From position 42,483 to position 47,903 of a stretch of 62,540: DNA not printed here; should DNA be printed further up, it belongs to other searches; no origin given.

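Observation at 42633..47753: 1706-aa protein: a degenerate M28-like peptidase domain split by a coiled coil and fused to a tandem FtsX/MacB permease (an FtsEX-EnvC-like logic in one chain)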

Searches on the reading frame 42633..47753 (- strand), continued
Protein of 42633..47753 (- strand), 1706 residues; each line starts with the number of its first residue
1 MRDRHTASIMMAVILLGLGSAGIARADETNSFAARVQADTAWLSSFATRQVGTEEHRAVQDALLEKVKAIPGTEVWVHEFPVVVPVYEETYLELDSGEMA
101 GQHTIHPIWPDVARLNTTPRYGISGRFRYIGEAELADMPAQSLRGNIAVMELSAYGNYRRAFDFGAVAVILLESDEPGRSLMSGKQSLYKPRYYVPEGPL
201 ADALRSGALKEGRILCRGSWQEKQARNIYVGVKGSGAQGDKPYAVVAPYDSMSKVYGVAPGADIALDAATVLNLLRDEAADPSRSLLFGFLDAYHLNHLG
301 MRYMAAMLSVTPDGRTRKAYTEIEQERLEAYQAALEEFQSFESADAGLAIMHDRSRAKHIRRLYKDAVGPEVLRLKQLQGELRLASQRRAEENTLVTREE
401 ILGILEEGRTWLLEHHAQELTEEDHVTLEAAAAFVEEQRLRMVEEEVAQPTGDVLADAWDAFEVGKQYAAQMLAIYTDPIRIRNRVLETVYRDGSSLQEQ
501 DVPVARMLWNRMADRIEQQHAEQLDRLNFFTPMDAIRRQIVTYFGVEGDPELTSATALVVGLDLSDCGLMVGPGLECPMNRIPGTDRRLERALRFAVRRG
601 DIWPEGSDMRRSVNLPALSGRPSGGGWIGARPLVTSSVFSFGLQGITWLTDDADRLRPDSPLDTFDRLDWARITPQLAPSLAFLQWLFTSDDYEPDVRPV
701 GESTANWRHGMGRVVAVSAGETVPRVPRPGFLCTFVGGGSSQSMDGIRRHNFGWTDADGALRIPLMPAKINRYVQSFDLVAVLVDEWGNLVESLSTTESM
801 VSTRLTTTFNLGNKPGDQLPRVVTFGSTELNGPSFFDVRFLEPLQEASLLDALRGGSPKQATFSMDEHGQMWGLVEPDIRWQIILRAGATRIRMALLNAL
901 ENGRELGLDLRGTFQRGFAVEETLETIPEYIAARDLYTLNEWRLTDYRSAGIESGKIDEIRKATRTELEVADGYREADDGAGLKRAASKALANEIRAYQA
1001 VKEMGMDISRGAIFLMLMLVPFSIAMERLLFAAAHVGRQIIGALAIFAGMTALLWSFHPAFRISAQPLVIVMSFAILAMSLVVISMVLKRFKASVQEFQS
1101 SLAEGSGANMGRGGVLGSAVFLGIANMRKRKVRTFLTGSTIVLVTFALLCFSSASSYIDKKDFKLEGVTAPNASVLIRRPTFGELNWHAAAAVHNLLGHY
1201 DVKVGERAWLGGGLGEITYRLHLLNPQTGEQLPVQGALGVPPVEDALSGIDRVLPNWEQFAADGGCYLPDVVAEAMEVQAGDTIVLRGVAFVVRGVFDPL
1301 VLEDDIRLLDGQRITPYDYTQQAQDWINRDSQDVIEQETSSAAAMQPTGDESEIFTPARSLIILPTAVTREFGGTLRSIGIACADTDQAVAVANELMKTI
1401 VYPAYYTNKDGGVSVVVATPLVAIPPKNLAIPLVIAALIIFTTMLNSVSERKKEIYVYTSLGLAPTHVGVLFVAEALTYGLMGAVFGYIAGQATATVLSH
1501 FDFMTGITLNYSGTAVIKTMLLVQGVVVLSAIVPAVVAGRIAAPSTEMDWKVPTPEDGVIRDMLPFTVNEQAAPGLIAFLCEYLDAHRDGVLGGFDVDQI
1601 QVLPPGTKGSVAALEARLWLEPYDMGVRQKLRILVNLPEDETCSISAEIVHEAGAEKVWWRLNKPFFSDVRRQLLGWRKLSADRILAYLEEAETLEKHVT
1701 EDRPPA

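Call 86: find_encoding_contigs(protein=P0051, flank=10000, max_places=1)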
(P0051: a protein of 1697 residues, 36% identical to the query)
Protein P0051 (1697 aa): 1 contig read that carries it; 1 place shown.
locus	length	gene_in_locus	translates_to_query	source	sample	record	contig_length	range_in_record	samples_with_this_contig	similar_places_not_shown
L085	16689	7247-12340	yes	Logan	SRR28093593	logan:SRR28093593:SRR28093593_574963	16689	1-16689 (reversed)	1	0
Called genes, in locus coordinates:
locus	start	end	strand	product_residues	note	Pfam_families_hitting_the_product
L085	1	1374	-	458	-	?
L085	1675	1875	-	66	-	-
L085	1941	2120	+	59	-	-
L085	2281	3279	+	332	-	PF00535:Glycos_transf_2, PF10111:Glyco_tranf_2_2, PF13641:Glyco_tranf_2_3, PF13506:Glyco_transf_21, PF13632:Glyco_trans_2_3, PF10111:Glyco_tranf_2_2 (weak)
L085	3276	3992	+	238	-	PF00535:Glycos_transf_2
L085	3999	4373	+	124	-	PF10066:DUF2304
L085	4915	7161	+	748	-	PF20581:DUF6785, PF20580:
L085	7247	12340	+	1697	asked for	PF02687:FtsX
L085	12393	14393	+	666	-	-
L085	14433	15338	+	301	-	-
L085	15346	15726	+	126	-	PF05402:PqqD (weak)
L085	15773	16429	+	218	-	PF02687:FtsX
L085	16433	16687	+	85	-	?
